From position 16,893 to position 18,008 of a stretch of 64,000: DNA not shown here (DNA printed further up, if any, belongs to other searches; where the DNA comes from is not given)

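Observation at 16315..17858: DUF4225-like gene convergent with two tandem paralogous small 2-TM proteins (candidate toxin/immunity-like module)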

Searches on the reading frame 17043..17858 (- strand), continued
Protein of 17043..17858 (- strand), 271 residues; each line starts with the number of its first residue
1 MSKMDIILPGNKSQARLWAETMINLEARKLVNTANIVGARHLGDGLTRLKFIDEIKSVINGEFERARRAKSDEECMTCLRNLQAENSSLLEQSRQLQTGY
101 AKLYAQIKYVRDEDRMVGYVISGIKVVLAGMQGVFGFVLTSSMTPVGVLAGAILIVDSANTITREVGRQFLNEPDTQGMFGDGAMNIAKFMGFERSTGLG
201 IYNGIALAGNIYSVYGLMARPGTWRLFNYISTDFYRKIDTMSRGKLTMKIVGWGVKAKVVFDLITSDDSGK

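Call 47: search_dna_similar(query=window:17043-17858:-, collection=plasmids, mode=protein, rows=spread, max_rows=40, max_evalue=0.001)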
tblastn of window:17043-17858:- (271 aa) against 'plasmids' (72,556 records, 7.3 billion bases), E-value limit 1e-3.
Records with a match: 371; places in all: 396; records where one place covers at least 80% of the query: 346.
Best place of each record, by identity: >=99% 48; 95-99% 68; 90-95% 4; 60-80% 30; <60% 221.
By first word of the organism name: Enterobacter 210; Pantoea 68; Klebsiella 29; Escherichia 15; Cronobacter 13; Citrobacter 8; Erwinia 7; Yersinia 5; Salmonella 4; Kosakonia 4; and 7 more.
By predicted mobility (MOB-suite, as given by PLSDB): non-mobilizable 163; conjugative 162; mobilizable 46.
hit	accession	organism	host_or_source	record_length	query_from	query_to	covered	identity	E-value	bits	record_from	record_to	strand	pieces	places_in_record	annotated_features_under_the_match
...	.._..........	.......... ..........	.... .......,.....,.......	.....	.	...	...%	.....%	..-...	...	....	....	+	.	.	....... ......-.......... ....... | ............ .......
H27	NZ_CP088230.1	Enterobacter kobei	Homo sapiens,shunt fluid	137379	1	271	100%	100.0%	2e-179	555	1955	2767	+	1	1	DUF4225 domain-containing protein | hypothetical protein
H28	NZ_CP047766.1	Enterobacter hormaechei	Rectal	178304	1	271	100%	100.0%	2e-179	555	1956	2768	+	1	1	DUF4225 domain-containing protein | hypothetical protein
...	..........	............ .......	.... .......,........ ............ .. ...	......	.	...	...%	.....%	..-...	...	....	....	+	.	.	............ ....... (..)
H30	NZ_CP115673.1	Enterobacter hormaechei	Homo sapiens,other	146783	1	271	100%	99.3%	4e-178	550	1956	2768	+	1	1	DUF4225 domain-containing protein | hypothetical protein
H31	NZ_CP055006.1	Klebsiella pneumoniae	Shatin WWTPs_77 WWTPs influent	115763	1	271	100%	98.9%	1e-177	549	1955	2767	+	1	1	DUF4225 domain-containing protein | hypothetical protein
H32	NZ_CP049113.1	Escherichia coli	-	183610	1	271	100%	98.2%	2e-176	546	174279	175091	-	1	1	DUF4225 domain-containing protein | hypothetical protein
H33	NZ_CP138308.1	Salmonella enterica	Homo sapiens,metagenomic assembly,feces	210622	1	271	100%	98.2%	2e-176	546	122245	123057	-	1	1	DUF4225 domain-containing protein | hypothetical protein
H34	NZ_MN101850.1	Escherichia coli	Homo sapiens,feces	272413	1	271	100%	98.2%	2e-176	546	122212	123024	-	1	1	DUF4225 domain-containing protein | hypothetical protein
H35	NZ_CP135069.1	Klebsiella variicola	Homo sapiens,stool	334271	1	271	100%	98.2%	2e-176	546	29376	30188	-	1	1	DUF4225 domain-containing protein | hypothetical protein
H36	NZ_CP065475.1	Klebsiella michiganensis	Homo sapiens,urine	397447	1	271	100%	98.2%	2e-176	546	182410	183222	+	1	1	DUF4225 domain-containing protein | hypothetical protein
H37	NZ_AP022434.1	Enterobacter kobei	-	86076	1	271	100%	97.4%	2e-175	543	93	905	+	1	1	DUF4225 domain-containing protein | hypothetical protein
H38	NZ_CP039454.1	Enterobacter bugandensis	Homo sapiens,throat swab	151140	1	271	77%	95.7%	8e-78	418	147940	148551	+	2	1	DUF4225 domain-containing protein | hypothetical protein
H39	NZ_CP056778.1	Enterobacter cloacae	bacterial culture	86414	4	271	99%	61.3%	9e-111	357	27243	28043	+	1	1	DUF4225 domain-containing protein | hypothetical protein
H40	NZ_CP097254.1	Enterobacter bugandensis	-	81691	4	268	98%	61.3%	2e-108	350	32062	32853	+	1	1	DUF4225 domain-containing protein | hypothetical protein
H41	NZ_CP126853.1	Enterobacter hormaechei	Homo sapiens,isolated bacterial ...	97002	4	271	99%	59.9%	9e-109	352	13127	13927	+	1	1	DUF4225 domain-containing protein | hypothetical protein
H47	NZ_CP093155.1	Enterobacter asburiae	Homo sapiens,urine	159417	3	271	99%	55.2%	3e-85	284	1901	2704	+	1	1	DUF4225 domain-containing protein | hypothetical protein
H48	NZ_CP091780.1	Enterobacter mori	Pure isolate,freshwater stream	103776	3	271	99%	54.8%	2e-91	302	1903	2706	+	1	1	DUF4225 domain-containing protein | hypothetical protein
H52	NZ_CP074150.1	Enterobacter sp. JBIWA008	lake water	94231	2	271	94%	55.9%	8e-70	289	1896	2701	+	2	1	hypothetical protein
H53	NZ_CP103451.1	Erwinia pyrifoliae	apple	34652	16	269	94%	55.5%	5e-96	315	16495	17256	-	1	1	hypothetical protein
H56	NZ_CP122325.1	Pantoea agglomerans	Beta vulgaris,whole organism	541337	14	270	95%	52.1%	2e-92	305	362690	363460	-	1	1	DUF4225 domain-containing protein | hypothetical protein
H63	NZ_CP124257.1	Yersinia enterocolitica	Meles meles,whole organism,intestine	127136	3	269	99%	31.7%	3e-31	129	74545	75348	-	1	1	DUF4225 domain-containing protein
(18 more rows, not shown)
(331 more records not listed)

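Call 48: get_annotated_region(hit=H47, flank=3000)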
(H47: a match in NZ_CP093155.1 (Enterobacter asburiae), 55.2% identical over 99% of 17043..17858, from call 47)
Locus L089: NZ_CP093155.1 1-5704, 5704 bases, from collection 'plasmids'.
description: Enterobacter asburiae strain 5549 plasmid pECLA, complete sequence
organism: Enterobacter asburiae (NCBI taxid 61645)
taxonomy: Bacteria; Pseudomonadota; Gammaproteobacteria; Enterobacterales; Enterobacteriaceae; Enterobacter; Enterobacter asburiae
host: -; source: Homo sapiens,urine; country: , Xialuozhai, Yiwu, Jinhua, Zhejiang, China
typing (MOB-suite, as given by PLSDB): conjugative; replicon IncFIB,IncFII; relaxase MOBF; mating-pair formation MPF_F
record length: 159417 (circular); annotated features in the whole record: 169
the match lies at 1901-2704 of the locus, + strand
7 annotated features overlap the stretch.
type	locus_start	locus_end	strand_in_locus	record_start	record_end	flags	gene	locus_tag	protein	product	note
CDS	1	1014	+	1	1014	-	repA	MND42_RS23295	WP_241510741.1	plasmid replication initiator RepA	-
CDS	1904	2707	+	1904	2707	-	-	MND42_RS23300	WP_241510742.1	DUF4225 domain-containing protein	-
CDS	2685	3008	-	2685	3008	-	-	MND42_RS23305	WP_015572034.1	hypothetical protein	-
CDS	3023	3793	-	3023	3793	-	-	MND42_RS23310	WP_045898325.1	TraX family protein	-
CDS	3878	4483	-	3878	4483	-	-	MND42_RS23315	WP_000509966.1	recombinase family protein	GO:0006310 - DNA recombination [Evidence IEA]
CDS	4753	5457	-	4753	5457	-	-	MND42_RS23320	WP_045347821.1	IS6-like element IS26 family transposase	GO:0006313 - DNA transposition [Evidence IEA]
CDS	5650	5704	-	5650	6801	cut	nhaA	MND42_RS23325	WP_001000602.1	Na+/H+ antiporter NhaA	GO:1902600 - proton transmembrane transport [Evidence IEA]; GO:0006814 - sodium ion transport [Evidence IEA]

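Call 49: get_annotated_region(hit=H56, flank=3000)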
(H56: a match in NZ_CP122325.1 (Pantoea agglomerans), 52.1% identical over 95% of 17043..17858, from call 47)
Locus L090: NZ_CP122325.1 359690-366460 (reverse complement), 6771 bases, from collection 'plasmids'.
description: Pantoea agglomerans pv. betae strain 4188 plasmid pPAB02, complete sequence
organism: Pantoea agglomerans (NCBI taxid 77834)
taxonomy: Bacteria; Pseudomonadota; Gammaproteobacteria; Enterobacterales; Erwiniaceae; Pantoea; Pantoea agglomerans
host: -; source: Beta vulgaris,whole organism; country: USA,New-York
typing (MOB-suite, as given by PLSDB): non-mobilizable; replicon rep_cluster_1232
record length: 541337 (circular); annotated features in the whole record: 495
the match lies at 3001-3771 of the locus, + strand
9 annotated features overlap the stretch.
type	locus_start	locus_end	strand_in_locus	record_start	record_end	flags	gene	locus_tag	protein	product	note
CDS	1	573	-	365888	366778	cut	-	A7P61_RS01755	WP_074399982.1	LysR family transcriptional regulator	GO:0006355 - regulation of DNA-templated transcription [Evidence IEA]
CDS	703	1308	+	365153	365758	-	gstA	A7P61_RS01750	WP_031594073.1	glutathione transferase GstA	GO:0006749 - glutathione metabolic process [Evidence IEA]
CDS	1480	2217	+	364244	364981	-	-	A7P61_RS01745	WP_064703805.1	alpha/beta hydrolase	-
CDS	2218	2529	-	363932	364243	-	-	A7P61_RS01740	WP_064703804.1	hypothetical protein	-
CDS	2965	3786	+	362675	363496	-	-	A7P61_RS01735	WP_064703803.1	DUF4225 domain-containing protein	-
CDS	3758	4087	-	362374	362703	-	-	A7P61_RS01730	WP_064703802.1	hypothetical protein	-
CDS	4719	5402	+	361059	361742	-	-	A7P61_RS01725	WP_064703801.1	hypothetical protein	-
CDS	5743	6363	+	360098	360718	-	-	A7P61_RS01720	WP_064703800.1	protein phosphatase CheZ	-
CDS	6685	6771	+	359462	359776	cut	-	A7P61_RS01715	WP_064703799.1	cupin domain-containing protein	-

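Call 50: get_annotated_region(hit=H41, flank=3000)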
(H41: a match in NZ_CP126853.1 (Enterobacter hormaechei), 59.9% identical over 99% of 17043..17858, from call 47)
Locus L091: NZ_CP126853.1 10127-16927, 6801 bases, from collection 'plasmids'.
description: Enterobacter hormaechei strain Ehh_7 plasmid pEh7_3, complete sequence
organism: Enterobacter hormaechei (NCBI taxid 158836)
taxonomy: Bacteria; Pseudomonadota; Gammaproteobacteria; Enterobacterales; Enterobacteriaceae; Enterobacter; Enterobacter hormaechei
host: -; source: Homo sapiens,isolated bacterial culture,urine; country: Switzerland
typing (MOB-suite, as given by PLSDB): mobilizable; replicon rep_cluster_1444; relaxase MOBP
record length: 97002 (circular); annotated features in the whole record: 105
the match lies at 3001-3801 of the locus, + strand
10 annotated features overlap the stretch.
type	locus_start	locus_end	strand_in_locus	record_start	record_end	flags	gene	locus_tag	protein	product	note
CDS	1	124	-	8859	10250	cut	-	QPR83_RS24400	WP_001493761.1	ISKra4-like element ISKpn19 family transposase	GO:0006313 - DNA transposition [Evidence IEA]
CDS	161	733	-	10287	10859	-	-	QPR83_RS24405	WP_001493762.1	recombinase family protein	GO:0006310 - DNA recombination [Evidence IEA]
CDS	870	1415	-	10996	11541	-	-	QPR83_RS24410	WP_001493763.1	plasmid pRiA4b ORF-3 family protein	-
CDS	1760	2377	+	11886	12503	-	-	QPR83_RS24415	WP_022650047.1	hypothetical protein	-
CDS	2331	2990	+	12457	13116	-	-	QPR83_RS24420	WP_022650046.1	DUF6710 family protein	-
CDS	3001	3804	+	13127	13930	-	-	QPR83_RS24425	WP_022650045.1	DUF4225 domain-containing protein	-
CDS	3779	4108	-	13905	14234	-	-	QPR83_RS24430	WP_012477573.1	hypothetical protein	-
CDS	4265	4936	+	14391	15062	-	-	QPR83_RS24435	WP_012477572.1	SOS response-associated peptidase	-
CDS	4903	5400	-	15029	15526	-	-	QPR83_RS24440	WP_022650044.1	thermonuclease family protein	-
CDS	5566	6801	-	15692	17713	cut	-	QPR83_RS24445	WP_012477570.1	acyltransferase family protein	-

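Call 68: get_annotated_region(hit=H63, flank=4000)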
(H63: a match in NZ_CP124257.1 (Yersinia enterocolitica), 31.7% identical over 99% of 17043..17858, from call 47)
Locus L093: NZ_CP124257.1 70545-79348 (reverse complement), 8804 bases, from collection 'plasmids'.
description: Yersinia enterocolitica strain Y128 plasmid unnamed, complete sequence
organism: Yersinia enterocolitica (NCBI taxid 630)
taxonomy: Bacteria; Pseudomonadota; Gammaproteobacteria; Enterobacterales; Yersiniaceae; Yersinia; Yersinia enterocolitica
host: -; source: Meles meles,whole organism,intestine; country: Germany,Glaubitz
typing (MOB-suite, as given by PLSDB): non-mobilizable; replicon rep_cluster_957; mating-pair formation MPF_I
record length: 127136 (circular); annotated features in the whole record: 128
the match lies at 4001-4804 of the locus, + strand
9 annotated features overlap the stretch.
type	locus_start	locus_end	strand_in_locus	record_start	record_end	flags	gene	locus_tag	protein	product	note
CDS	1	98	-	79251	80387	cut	-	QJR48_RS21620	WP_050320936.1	DNA-binding protein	-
CDS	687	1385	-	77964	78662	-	-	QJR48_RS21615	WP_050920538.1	DUF4145 domain-containing protein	-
CDS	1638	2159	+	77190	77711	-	-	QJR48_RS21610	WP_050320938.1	hypothetical protein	-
CDS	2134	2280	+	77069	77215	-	-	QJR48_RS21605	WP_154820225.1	hypothetical protein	-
CDS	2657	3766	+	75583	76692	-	-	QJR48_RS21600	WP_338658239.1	hypothetical protein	-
CDS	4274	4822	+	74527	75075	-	-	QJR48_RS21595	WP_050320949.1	DUF4225 domain-containing protein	-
CDS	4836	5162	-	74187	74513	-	-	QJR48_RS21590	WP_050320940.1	hypothetical protein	-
CDS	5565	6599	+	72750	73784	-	-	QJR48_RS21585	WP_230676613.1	hypothetical protein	-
CDS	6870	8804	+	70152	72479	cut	-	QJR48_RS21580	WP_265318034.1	AAA family ATPase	-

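Call 69: get_annotated_region(hit=H53, flank=4000)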
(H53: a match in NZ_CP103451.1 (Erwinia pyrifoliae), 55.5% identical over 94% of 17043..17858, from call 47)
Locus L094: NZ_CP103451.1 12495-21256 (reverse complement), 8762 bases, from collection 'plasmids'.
description: Erwinia pyrifoliae strain CP201179 plasmid unnamed, complete sequence
organism: Erwinia pyrifoliae (NCBI taxid 79967)
taxonomy: Bacteria; Pseudomonadota; Gammaproteobacteria; Enterobacterales; Erwiniaceae; Erwinia; Erwinia pyrifoliae
host: -; source: apple; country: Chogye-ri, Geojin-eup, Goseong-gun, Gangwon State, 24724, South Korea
typing (MOB-suite, as given by PLSDB): non-mobilizable; replicon rep_cluster_1099
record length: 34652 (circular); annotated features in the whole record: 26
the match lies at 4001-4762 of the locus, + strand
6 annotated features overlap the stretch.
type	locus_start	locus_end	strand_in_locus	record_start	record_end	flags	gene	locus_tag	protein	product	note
CDS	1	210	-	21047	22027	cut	-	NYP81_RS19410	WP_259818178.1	methionine ABC transporter ATP-binding protein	GO:0048473 - D-methionine transport [Evidence IEA]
CDS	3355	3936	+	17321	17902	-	-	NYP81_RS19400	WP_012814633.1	recombinase family protein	-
CDS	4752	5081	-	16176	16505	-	-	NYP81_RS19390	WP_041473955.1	hypothetical protein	-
CDS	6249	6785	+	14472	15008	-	msrA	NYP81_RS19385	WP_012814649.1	peptide-methionine (S)-S-oxide reductase MsrA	GO:0030091 - protein repair [Evidence IEA]; GO:0006979 - response to oxidative stress [Evidence IEA]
CDS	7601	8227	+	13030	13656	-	parA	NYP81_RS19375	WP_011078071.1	ParA family partition ATPase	-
CDS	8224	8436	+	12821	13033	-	-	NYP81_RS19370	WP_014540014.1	plasmid partition protein ParG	-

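Call 71: predict_structure(alignment_id=A3)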
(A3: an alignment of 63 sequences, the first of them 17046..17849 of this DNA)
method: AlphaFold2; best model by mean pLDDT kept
length: 268 residues; sequences in the alignment: 63
mean_pLDDT: 52.8   pTM: 0.45
mean pLDDT of the five models: 52.8, 52.1, 51.6, 50.1, 47.6
residues with pLDDT >= 90: 0; 70-90: 79; 50-70: 28; < 50: 161
segments of 3 or more residues with pLDDT < 50: 1-6, 96-218, 238-268
pLDDT, mean of each block of 10 residues (from residue 1): 50 80 88 79 79 86 82 84 78 53 32 30 36 37 37 42 38 39 37 38 40 42 60 49 36 33 33
secondary structure, 60 per line:
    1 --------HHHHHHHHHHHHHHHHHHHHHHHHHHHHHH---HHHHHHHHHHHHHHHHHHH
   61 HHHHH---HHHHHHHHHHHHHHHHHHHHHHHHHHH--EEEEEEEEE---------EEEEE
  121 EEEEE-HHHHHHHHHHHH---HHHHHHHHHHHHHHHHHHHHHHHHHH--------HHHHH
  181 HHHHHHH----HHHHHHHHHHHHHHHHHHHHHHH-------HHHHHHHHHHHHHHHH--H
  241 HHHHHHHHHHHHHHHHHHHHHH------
elements in order: H9-38 H42-65 H69-95 E98-106 E116-125 H127-138 H142-167 H176-187 H192-214 H222-237 H240-262

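Call 73: fold_search(model_id=the predicted structure, library=pdb)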
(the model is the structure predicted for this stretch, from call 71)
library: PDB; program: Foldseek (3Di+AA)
matches with E <= 10: 129; with E <= 0.001: 0
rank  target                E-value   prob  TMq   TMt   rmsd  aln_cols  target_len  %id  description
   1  2m6u_MODEL_1_A        5.6e-01  0.96  0.25  0.67   3.1        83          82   10  NMR Structure of CbpAN from Streptococcus pneumoniae (released 2014-04-16)
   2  5j0l_B                1.1e+00  0.47  0.19  0.38   8.1       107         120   15  De novo design of protein homo-oligomers with modular hydrogen bond network-mediated specificity (released 2016-07-06)
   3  7mbx_R                1.3e+00  0.04  0.14  0.13  27.2       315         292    9  Human Cholecystokinin 1 receptor (CCK1R) Gs complex (released 2021-05-26)
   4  5j0l_E                1.5e+00  0.38  0.18  0.39   7.6       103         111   13  De novo design of protein homo-oligomers with modular hydrogen bond network-mediated specificity (released 2016-07-06)
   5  5j0l_A                1.6e+00  0.21  0.15  0.29   9.4       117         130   14  De novo design of protein homo-oligomers with modular hydrogen bond network-mediated specificity (released 2016-07-06)
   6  7s0r_B                1.6e+00  0.80  0.24  0.65   4.6        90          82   10  Crystal Structure of a Complement Factor H-binding Fragment within the B75KN Region of the Group B Streptococcus Beta  (released 2021-12-15)
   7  4k12_B                2.0e+00  0.80  0.24  0.66   3.1        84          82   10  Structural Basis for Host Specificity of Factor H Binding by Streptococcus pneumoniae (released 2014-04-09)
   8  6ptm                  2.1e+00  0.06  0.13  0.07  10.9       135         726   16  Crystal structure of apo exo-carrageenase GH42 from Bacteroides ovatus (released 2019-09-25)
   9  8ggo                  2.1e+00  0.04  0.16  0.15  25.3       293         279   12  Locally refined cryoEM structure of receptor from beta-2-adrenergic receptor in complex with GTP-bound Gs heterotrimer ( (released 2024-03-06)
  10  9a2i_MODEL_1_A        2.2e+00  0.16  0.18  0.09  13.2       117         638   14  Model of E. coli DnaK by in-cell photo-crosslinking MS and deep learning (released 2023-02-24)
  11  5j0l_F                2.5e+00  0.38  0.23  0.47   4.9       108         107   11  De novo design of protein homo-oligomers with modular hydrogen bond network-mediated specificity (released 2016-07-06)
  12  8b3e_A                2.5e+00  0.08  0.15  0.11  24.9       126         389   15  Variant Surface Glycoprotein VSG397 (released 2023-01-25)
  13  6qd6_E                2.6e+00  0.04  0.13  0.08  23.9       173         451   12  Molecular scaffolds expand the nanobody toolkit for cryo-EM applications: crystal structure of Mb-cHopQ-Nb207 (released 2019-12-18)
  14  8i9t_CH               2.8e+00  0.41  0.26  0.15   8.8       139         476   12  Cryo-EM structure of a Chaetomium thermophilum pre-60S ribosomal subunit - State Dbp10-1 (released 2023-05-17)
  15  5j0l_C                2.8e+00  0.21  0.18  0.38   7.6       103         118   14  De novo design of protein homo-oligomers with modular hydrogen bond network-mediated specificity (released 2016-07-06)
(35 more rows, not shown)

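Call 76: search_protein_families(library=pfam, proteins=[L060:4636-4932:+, L060:5774-6085:-, L090:2965-3783:+, L090:3761-4087:-], max_evalue=0.01)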
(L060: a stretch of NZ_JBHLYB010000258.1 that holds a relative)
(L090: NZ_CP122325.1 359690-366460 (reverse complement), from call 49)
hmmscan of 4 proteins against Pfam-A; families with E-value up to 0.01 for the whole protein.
L060:4636-4932:+ (99 aa): 1 family
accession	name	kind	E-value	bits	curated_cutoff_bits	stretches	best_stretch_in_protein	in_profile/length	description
PF05638.18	T6SS_HCP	-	3.5e-06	27.8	23.5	1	22-77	74-128/129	Type VI secretion system effector, Hcp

L060:5774-6085:- (104 aa): 0 families

L090:2965-3783:+ (273 aa): 1 family
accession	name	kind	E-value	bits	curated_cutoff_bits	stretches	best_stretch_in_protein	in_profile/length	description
PF13988.11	DUF4225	-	8.5e-40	136.3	25.9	1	79-241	1-165/165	Protein of unknown function (DUF4225)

L090:3761-4087:- (109 aa): 0 families

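Call 97: get_annotated_region(hit=H48, flank=2000)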
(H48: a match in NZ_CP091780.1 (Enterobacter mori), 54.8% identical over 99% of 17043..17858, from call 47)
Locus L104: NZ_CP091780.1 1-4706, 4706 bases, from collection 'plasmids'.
description: Enterobacter mori strain ACYC.E9L plasmid pACYC.E9L, complete sequence
organism: Enterobacter mori (NCBI taxid 539813)
taxonomy: Bacteria; Pseudomonadota; Gammaproteobacteria; Enterobacterales; Enterobacteriaceae; Enterobacter; Enterobacter mori
host: -; source: Pure isolate,freshwater stream; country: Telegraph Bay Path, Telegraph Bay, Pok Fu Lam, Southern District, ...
typing (MOB-suite, as given by PLSDB): conjugative; replicon IncFII,rep_cluster_2268; relaxase MOBF; mating-pair formation MPF_F
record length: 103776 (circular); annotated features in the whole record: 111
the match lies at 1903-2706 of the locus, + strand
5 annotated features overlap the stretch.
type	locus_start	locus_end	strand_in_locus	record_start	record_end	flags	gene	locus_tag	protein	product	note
CDS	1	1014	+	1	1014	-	repA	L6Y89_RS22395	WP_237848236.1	plasmid replication initiator RepA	-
CDS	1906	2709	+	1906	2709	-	-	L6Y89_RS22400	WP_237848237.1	DUF4225 domain-containing protein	-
CDS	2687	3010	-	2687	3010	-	-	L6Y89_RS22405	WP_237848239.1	hypothetical protein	-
CDS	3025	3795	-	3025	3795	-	-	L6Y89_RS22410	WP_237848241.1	TraX family protein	-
CDS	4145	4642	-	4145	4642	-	-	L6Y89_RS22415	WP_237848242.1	hypothetical protein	-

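Call 98: get_annotated_region(hit=H52, flank=2000)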
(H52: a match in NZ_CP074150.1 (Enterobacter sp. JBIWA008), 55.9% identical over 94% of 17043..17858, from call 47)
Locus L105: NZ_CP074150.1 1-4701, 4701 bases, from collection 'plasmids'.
description: Enterobacter sp. JBIWA008 plasmid pJBIWA008_1, complete sequence
organism: Enterobacter sp. JBIWA008 (NCBI taxid 2831892)
taxonomy: Bacteria; Pseudomonadota; Gammaproteobacteria; Enterobacterales; Enterobacteriaceae; Enterobacter; Enterobacter sp. JBIWA008
host: -; source: lake water; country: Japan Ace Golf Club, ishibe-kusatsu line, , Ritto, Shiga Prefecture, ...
typing (MOB-suite, as given by PLSDB): non-mobilizable; replicon IncFIB,IncFII; mating-pair formation MPF_F
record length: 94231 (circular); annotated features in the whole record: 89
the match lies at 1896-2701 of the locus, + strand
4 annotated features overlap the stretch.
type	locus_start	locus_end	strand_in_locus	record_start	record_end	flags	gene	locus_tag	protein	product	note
CDS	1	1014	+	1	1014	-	repA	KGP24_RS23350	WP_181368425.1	plasmid replication initiator RepA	-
CDS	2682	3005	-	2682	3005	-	-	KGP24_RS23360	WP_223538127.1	hypothetical protein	-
CDS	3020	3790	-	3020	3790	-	-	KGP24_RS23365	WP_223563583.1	TraX family protein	-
CDS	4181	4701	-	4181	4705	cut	-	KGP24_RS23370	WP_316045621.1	hypothetical protein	-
